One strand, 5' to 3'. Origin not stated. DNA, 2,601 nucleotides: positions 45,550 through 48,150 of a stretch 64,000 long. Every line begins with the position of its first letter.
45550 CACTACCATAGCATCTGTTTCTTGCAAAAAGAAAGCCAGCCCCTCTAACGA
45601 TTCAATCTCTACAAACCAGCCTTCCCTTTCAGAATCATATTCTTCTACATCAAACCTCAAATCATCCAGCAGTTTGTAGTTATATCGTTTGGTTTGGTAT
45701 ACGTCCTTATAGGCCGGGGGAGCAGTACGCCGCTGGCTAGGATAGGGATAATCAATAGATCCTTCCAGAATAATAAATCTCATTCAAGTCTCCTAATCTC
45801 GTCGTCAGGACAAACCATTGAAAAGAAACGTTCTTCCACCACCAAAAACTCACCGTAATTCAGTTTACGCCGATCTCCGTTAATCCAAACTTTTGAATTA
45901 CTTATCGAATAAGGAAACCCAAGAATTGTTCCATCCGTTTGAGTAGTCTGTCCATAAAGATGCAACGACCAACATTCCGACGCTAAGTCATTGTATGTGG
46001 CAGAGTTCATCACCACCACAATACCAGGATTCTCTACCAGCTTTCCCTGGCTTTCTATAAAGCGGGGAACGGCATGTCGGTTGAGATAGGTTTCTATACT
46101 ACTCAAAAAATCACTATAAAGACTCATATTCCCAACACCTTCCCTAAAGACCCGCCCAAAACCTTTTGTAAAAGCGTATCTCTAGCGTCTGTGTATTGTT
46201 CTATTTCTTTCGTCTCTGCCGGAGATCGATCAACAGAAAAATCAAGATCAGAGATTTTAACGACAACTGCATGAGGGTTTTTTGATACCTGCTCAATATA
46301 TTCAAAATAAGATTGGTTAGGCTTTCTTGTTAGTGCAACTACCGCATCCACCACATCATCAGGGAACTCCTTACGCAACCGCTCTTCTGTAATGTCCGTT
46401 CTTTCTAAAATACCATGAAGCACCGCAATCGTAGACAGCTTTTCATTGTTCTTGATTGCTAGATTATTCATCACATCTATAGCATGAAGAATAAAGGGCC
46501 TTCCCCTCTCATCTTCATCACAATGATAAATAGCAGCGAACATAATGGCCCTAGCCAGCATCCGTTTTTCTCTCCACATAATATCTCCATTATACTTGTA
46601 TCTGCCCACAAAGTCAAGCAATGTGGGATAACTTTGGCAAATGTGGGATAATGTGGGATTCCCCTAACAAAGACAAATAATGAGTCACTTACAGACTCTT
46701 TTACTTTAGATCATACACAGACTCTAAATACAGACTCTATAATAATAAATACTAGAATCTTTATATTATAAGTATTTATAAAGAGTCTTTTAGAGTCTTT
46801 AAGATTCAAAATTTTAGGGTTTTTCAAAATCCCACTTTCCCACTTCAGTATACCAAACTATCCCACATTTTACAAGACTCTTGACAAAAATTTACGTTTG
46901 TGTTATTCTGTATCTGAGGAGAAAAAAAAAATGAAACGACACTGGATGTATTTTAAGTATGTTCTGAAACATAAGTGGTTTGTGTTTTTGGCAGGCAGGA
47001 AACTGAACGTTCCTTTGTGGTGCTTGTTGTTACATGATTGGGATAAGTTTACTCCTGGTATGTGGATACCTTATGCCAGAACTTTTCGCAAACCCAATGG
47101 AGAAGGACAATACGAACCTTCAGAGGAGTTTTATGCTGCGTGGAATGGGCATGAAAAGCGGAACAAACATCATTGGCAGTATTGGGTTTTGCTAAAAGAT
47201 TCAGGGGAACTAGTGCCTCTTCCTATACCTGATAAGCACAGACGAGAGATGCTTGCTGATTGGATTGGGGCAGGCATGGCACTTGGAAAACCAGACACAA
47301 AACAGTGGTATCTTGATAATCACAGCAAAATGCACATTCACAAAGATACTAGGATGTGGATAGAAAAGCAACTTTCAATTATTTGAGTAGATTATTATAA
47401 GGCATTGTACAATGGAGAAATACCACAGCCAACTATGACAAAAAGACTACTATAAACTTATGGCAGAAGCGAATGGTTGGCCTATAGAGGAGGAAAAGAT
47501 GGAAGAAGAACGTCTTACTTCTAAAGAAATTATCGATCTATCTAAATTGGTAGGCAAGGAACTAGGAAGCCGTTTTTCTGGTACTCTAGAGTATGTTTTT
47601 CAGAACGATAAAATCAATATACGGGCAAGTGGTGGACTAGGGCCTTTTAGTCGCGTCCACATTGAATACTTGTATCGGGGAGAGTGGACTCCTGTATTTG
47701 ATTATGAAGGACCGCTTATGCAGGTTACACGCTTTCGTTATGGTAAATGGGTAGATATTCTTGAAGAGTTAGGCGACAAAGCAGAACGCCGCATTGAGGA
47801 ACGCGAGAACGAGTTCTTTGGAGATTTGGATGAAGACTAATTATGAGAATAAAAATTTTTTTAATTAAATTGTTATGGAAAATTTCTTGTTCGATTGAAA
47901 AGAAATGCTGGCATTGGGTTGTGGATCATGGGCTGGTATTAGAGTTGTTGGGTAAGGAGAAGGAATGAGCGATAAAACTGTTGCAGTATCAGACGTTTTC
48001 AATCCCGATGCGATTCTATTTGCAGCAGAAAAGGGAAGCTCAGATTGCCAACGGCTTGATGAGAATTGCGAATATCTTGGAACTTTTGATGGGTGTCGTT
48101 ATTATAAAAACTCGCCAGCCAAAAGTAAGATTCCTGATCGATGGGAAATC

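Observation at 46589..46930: Genetic-switch-like divergent promoter region with iterated operators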

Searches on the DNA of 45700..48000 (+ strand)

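Call 3: search_dna_similar(query=window:45700-48000:+, collection=phages, mode=near)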
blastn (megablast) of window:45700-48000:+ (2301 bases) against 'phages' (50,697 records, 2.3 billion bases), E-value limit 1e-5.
No match.

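Call 12: search_dna_similar(query=window:46124-47386:+, collection=phages, mode=distant)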
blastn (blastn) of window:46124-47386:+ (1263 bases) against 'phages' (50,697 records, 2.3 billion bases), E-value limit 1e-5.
No match.

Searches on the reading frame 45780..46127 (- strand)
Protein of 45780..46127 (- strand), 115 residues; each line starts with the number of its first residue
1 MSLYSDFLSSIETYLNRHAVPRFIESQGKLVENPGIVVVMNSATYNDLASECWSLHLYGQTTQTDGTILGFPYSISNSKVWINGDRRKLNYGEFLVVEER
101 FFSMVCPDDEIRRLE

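Call 10: search_protein_families(library=pfam, proteins=[window:45780-46127:-], max_evalue=0.01)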
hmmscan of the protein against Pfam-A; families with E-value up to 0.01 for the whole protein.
window:45780-46127:- (115 aa): 0 families

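Call 11: search_protein_families(library=phrogs, proteins=[window:45780-46127:-], max_evalue=0.01)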
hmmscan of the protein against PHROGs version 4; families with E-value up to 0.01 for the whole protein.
window:45780-46127:- (115 aa): 0 families

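Call 79: find_homologous_proteins(query=window:45780-46127:-, max_evalue=0.001)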
Query window:45780-46127:- (115 aa): 3 proteins with E <= 0.001 among 4 candidates.
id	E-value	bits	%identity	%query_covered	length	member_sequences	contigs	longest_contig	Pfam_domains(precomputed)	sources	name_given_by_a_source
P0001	1.2e-71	256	99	100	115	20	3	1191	-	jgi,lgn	jgi:hypothetical protein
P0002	5.9e-61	221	87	100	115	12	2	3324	-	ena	-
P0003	1.1e-38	150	68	100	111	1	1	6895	-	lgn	-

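Call 80: find_encoding_contigs(protein=P0003, flank=7000)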
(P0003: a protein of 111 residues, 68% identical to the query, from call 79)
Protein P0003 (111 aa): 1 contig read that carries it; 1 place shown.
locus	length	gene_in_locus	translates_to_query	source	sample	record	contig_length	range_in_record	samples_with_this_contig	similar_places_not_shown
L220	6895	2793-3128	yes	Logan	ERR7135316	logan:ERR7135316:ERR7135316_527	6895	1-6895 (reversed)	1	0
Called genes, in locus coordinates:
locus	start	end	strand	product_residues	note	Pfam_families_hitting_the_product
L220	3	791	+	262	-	?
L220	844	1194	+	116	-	PF02481:DNA_processg_A (weak), PF10686:YAcAr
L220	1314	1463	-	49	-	-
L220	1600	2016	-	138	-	-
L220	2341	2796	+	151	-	-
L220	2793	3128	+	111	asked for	-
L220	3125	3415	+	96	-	-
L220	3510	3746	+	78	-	-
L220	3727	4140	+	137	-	-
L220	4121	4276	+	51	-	-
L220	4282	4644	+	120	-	-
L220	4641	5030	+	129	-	-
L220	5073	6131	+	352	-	-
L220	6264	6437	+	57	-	-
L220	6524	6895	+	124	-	?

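Call 81: find_encoding_contigs(protein=P0002, flank=7000)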
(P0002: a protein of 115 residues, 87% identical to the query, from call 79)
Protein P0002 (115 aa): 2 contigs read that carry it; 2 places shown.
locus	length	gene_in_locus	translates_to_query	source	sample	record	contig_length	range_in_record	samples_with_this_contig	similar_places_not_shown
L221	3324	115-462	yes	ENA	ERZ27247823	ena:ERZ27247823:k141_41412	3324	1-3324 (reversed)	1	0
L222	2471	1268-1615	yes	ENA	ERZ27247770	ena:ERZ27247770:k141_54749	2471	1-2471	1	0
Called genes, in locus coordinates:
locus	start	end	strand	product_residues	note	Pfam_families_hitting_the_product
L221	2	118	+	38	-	?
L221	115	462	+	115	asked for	-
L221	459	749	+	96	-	-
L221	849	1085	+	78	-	-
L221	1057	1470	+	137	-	-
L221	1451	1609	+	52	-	-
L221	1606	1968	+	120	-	-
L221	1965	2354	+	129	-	-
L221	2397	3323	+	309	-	?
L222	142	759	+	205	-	-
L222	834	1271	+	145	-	-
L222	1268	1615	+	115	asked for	-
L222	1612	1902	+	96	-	-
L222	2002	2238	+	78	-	-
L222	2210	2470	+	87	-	?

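Call 98: predict_structure(alignment_id=A5)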
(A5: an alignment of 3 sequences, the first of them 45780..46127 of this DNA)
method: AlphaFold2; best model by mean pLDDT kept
length: 115 residues; sequences in the alignment: 3
mean_pLDDT: 63.0   pTM: 0.60
mean pLDDT of the five models: 63.0, 62.7, 42.9, 42.2, 40.8
residues with pLDDT >= 90: 0; 70-90: 49; 50-70: 38; < 50: 28
segments of 3 or more residues with pLDDT < 50: 19-32, 57-66, 112-115
pLDDT, mean of each block of 10 residues (from residue 1): 66 59 32 63 78 53 49 74 81 75 71 45
secondary structure, 60 per line:
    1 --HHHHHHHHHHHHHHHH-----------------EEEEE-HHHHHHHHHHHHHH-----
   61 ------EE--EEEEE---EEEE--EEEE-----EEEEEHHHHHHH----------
elements in order: H3-18 E36-40 H42-55 E71-75 E79-82 E85-88 E94-98 H99-105

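Call 100: fold_search(model_id=the predicted structure, library=pdb)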
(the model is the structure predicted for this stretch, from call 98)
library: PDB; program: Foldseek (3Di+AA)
matches with E <= 10: 128; with E <= 0.001: 0
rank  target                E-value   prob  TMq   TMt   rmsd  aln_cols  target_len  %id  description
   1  9cul_L                2.6e-01  0.35  0.28  0.12   4.5        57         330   14  Bacteriophage PhiTE mature capsid (released 2025-04-16)
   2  9cul_B                1.0e+00  0.11  0.29  0.13  10.1        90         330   13  Bacteriophage PhiTE mature capsid (released 2025-04-16)
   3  9cul_A                1.3e+00  0.07  0.25  0.11   9.0        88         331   12  Bacteriophage PhiTE mature capsid (released 2025-04-16)
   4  5b0o_E                1.3e+00  0.06  0.28  0.25  17.6       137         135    9  Structure of the FliH-FliI complex (released 2016-03-23)
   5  9c2d_I                1.3e+00  0.14  0.35  0.14   7.3        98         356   15  Bacteriophage Sf14 Capsid Icosahedral reconstruction (released 2025-02-05)
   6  3pp8                  1.5e+00  0.08  0.26  0.12   9.7        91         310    8  2.1 Angstrom Crystal Structure of Putative Oxidoreductase (ycdW) from Salmonella typhimurium (released 2010-12-08)
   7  8b6f_AZ               1.5e+00  0.02  0.18  0.20  12.8        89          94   13  Cryo-EM structure of NADH:ubiquinone oxidoreductase (complex-I) from respiratory supercomplex of Tetrahymena thermoph (released 2023-03-29)
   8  7rwz_C                2.0e+00  0.12  0.25  0.13   3.2        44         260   16  SaPIbov5 procapsid structure including size redirecting protein Ccm (released 2021-11-17)
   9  9gyi_A                2.0e+00  0.11  0.23  0.10   5.1        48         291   27  Cryo-EM structure of the capsid-forming phage-inducible chromosomal island (cf-PICI) EcCI2 (released 2025-09-10)
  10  6gwd_A                2.2e+00  0.05  0.21  0.08   7.0        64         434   16  Tubulin:iiH5 alphaRep complex (released 2019-01-30)
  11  6gx7_A                2.5e+00  0.06  0.23  0.09   6.8        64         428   14  Tubulin-CopN-alphaRep complex (released 2019-04-24)
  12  7rro_GI               2.5e+00  0.04  0.22  0.09   7.3        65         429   15  Structure of the 48-nm repeat doublet microtubule from bovine tracheal cilia (released 2021-10-27)
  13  8to0_EV               2.5e+00  0.04  0.22  0.09  15.2        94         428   11  48-nm repeating structure of doublets from mouse sperm flagella (released 2023-11-01)
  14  7un1_FC               2.5e+00  0.04  0.21  0.09   6.6        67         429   16  8-nm repeat of the human sperm tip singlet microtubule (released 2022-10-05)
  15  5b0o_F                2.7e+00  0.06  0.29  0.27  17.3       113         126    9  Structure of the FliH-FliI complex (released 2016-03-23)
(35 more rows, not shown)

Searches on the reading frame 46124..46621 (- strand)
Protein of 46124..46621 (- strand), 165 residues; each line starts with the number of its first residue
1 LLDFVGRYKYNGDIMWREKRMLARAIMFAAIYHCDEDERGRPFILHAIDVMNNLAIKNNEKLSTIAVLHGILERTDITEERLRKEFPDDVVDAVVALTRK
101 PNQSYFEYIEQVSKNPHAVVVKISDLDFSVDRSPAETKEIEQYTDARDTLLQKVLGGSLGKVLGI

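Call 10: search_protein_families(library=pfam, proteins=[window:46124-46621:-], max_evalue=0.01)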
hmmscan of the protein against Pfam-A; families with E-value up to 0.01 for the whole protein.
window:46124-46621:- (165 aa): 1 family
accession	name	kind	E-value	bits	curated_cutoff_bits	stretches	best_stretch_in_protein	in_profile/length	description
PF13328.12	HD_4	-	0.00039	20.6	27.2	1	25-105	1-82/156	HD domain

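Call 11: search_protein_families(library=phrogs, proteins=[window:46124-46621:-], max_evalue=0.01)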
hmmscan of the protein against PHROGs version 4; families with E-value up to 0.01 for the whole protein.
window:46124-46621:- (165 aa): 3 families
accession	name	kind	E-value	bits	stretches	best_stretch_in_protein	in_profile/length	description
phrog_990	-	other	5e-29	102.7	1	14-151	147-292/374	metal-dependent phosphohydrolase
phrog_30929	-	unknown function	6e-13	49.5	1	20-131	236-349/413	-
phrog_15275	-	unknown function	1.1e-08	36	1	23-127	31-145/223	-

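Call 15: find_related_loci(query=window:46124-46579:-, collection=viral_contigs, flank=5000)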
Query window:46124-46579:- (151 aa) in viral_contigs; peptide patterns used: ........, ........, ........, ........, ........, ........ (x = any residue, [..] = any of these).
12 stretches matched a pattern, but none encodes a relative of the query by tblastn (E <= 1e-3).

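Call 71: search_solved_structures(query=window:46124-46561:-, max_evalue=0.01)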
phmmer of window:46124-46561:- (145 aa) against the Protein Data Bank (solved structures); distinct sequences matched with E-value up to 0.01: 11.
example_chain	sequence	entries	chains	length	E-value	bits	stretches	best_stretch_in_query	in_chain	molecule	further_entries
7smg_A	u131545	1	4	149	3.9e-13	53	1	2-113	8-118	(p)ppApp hydrolase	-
1vj7_A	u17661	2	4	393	2e-06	31.3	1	5-104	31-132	Bifunctional RELA/SPOT | Bifunctional (p)ppGpp synthase/hydrolase RelA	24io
8acu_A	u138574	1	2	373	7.3e-05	26.3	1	4-102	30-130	GTP pyrophosphokinase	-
6yxa_A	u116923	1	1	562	0.00012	25.6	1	4-102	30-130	GTP pyrophosphokinase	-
6yvc_A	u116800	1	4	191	0.00024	24.6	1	5-113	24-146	Bifunctional (P)ppGpp synthetase/guanosine-3',5'-bis(Diphosphate) 3'-pyrophosphohydrolase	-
6z3n_AAA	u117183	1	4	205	0.00031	24.3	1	5-113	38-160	Hydrolase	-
6z3o_AAA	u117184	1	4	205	0.00081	22.9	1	5-113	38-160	Small Alarmone Hydrolase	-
5xnx_A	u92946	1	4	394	0.00095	22.7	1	4-108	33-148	Bifunctional (p)ppGpp synthase/hydrolase RelA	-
7qps_A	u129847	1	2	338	0.0012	22.3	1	18-105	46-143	ACT domain protein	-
7qpr_A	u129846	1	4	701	0.0037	20.8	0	18-105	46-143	ACT domain protein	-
4yf1_A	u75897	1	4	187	0.0048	20.4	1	18-87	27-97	Lmo0812 protein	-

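Call 89: find_homologous_proteins(query=window:46124-46561:-, max_evalue=1e-10)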
Query window:46124-46561:- (145 aa): 7 proteins with E <= 1e-10 among 42 candidates.
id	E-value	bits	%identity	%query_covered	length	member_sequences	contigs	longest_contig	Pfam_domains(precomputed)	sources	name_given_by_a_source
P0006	2.4e-86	305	99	100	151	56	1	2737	-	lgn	-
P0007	1.4e-66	241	80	100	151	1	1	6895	-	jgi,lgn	-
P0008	2.6e-18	84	48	66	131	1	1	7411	PF13328.13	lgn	-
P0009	1.8e-17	82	43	81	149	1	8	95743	PF13328.13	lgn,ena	-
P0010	2.1e-17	82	48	73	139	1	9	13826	PF13328.13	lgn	-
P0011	2.3e-17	81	44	74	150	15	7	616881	PF13328.13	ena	-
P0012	2.4e-14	72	50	58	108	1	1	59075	-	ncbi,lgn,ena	-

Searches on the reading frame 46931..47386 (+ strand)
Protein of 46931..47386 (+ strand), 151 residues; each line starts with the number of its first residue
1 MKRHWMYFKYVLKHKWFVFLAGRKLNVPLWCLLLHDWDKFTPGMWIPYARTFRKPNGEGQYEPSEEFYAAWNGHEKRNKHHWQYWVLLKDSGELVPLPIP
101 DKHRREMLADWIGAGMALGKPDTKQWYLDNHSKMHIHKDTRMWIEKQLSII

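Call 10: search_protein_families(library=pfam, proteins=[window:46931-47386:+], max_evalue=0.01)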
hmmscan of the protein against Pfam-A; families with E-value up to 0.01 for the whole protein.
window:46931-47386:+ (151 aa): 1 family
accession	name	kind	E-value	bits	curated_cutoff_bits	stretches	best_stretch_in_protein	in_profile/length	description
PF18907.5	DUF5662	-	6.1e-33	114.1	27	1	4-149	2-155/156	Family of unknown function (DUF5662)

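Call 11: search_protein_families(library=phrogs, proteins=[window:46931-47386:+], max_evalue=0.01)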
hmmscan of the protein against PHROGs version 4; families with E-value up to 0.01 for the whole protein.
window:46931-47386:+ (151 aa): 1 family
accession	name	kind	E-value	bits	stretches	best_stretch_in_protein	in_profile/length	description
phrog_20637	-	unknown function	3.6e-14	54.1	1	33-151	42-161/174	-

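Call 14: find_related_loci(query=window:46931-47386:+, collection=viral_contigs, flank=5000)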
Query window:46931-47386:+ (151 aa) in viral_contigs; peptide patterns used: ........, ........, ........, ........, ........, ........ (x = any residue, [..] = any of these).
94 stretches matched a pattern; 94 encode a relative of the query (tblastn E <= 1e-3); the best 80 are kept; 80 distinct loci.
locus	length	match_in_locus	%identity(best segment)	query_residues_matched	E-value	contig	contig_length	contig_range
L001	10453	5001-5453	77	1-151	2e-79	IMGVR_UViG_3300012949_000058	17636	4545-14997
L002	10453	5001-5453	77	1-151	2e-79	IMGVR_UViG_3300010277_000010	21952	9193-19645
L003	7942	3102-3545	59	1-148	6e-57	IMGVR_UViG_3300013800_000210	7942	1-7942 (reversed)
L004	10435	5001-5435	58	4-148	2e-55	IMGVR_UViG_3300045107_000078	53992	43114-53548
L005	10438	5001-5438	62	4-149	4e-55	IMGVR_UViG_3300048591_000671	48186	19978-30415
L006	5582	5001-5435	55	1-145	9e-52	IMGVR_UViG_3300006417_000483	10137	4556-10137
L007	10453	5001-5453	50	1-150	4e-48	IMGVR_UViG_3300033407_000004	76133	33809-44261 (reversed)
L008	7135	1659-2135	51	1-148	4e-47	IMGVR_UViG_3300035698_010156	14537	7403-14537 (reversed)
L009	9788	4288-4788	48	1-150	3e-45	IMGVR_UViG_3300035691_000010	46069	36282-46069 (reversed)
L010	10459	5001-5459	47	1-150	1e-43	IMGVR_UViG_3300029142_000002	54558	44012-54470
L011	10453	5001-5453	48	3-148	4e-43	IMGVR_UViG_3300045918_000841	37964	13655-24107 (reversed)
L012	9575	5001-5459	53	4-148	1e-41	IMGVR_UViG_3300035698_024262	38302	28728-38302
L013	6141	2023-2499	46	1-148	8e-41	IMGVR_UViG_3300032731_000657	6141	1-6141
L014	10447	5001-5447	47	1-150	2e-39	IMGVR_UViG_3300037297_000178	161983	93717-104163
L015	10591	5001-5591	39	1-148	1e-39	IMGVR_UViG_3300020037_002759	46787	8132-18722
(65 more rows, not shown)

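Call 22: find_encoding_contigs(protein=window:46931-47386:+, flank=10000, max_places=10)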
Protein window:46931-47386:+ (151 aa): 7 contigs read that carry it; 3 places shown.
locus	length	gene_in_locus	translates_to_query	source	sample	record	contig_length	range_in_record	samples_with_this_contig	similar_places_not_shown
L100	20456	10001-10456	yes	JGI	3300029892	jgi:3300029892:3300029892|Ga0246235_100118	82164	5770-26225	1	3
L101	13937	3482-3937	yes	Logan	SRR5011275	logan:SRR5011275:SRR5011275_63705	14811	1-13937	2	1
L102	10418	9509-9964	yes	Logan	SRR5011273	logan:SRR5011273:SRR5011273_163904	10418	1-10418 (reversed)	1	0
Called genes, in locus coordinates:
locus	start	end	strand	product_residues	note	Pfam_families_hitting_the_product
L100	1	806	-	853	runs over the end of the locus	PF03161:LAGLIDADG_2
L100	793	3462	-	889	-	-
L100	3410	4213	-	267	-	-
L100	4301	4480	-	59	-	-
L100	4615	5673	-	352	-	-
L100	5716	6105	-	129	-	-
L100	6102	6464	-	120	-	-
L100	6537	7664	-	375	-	PF12323:HTH_OrfB_IS605, PF01385:OrfB_IS605, PF07282:Cas12f1-like_TNB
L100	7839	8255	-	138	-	-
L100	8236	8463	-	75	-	-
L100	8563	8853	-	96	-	-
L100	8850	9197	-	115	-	-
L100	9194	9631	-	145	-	-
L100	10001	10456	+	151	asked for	PF18907:DUF5662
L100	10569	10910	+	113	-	-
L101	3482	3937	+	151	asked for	PF18907:DUF5662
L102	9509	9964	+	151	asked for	PF18907:DUF5662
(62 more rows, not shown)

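Call 72: search_solved_structures(query=window:46931-47386:+, max_evalue=0.1)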
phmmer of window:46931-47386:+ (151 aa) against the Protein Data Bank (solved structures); distinct sequences matched with E-value up to 0.1: 0.

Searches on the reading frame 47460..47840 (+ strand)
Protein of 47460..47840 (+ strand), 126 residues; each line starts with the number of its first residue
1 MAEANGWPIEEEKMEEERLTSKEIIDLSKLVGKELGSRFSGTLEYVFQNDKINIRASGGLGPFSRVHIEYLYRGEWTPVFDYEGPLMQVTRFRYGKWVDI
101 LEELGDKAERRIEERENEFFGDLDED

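Call 10: search_protein_families(library=pfam, proteins=[window:47460-47840:+], max_evalue=0.01)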
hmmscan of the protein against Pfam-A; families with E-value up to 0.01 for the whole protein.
window:47460-47840:+ (126 aa): 0 families

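Call 11: search_protein_families(library=phrogs, proteins=[window:47460-47840:+], max_evalue=0.01)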
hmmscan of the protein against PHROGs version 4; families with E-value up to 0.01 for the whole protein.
window:47460-47840:+ (126 aa): 0 families

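Call 87: find_homologous_proteins(query=window:47460-47840:+, max_evalue=0.001)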
Query window:47460-47840:+ (126 aa): 2 proteins with E <= 0.001 among 23 candidates.
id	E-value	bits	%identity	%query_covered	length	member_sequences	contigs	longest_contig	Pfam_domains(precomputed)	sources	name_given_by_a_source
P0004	8.0e-75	267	97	100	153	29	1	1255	-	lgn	-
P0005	9.6e-37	144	58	100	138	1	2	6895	-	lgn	-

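Call 88: find_encoding_contigs(protein=P0004, flank=3000)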
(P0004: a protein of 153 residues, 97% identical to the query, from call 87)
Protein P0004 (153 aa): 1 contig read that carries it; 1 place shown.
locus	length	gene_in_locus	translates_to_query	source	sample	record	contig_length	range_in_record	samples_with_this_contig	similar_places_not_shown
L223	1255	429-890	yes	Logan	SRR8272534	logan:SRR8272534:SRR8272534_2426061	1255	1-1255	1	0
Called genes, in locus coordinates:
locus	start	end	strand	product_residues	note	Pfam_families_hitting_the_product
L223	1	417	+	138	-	?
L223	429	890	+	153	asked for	-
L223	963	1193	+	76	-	-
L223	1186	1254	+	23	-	?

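Call 97: predict_structure(alignment_id=A4)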
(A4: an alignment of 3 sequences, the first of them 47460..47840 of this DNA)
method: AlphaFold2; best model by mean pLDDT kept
length: 126 residues; sequences in the alignment: 3
mean_pLDDT: 46.3   pTM: 0.34
mean pLDDT of the five models: 46.3, 45.8, 45.0, 41.9, 40.4
residues with pLDDT >= 90: 0; 70-90: 0; 50-70: 54; < 50: 72
segments of 3 or more residues with pLDDT < 50: 1-44, 59-63, 86-98, 118-126
pLDDT, mean of each block of 10 residues (from residue 1): 31 35 42 34 49 53 56 60 48 42 57 51 41
secondary structure, 60 per line:
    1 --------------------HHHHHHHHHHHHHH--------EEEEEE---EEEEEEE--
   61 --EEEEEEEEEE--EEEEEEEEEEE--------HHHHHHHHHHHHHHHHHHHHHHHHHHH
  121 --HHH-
elements in order: H21-34 E43-48 E52-58 E63-72 E75-85 H94-120
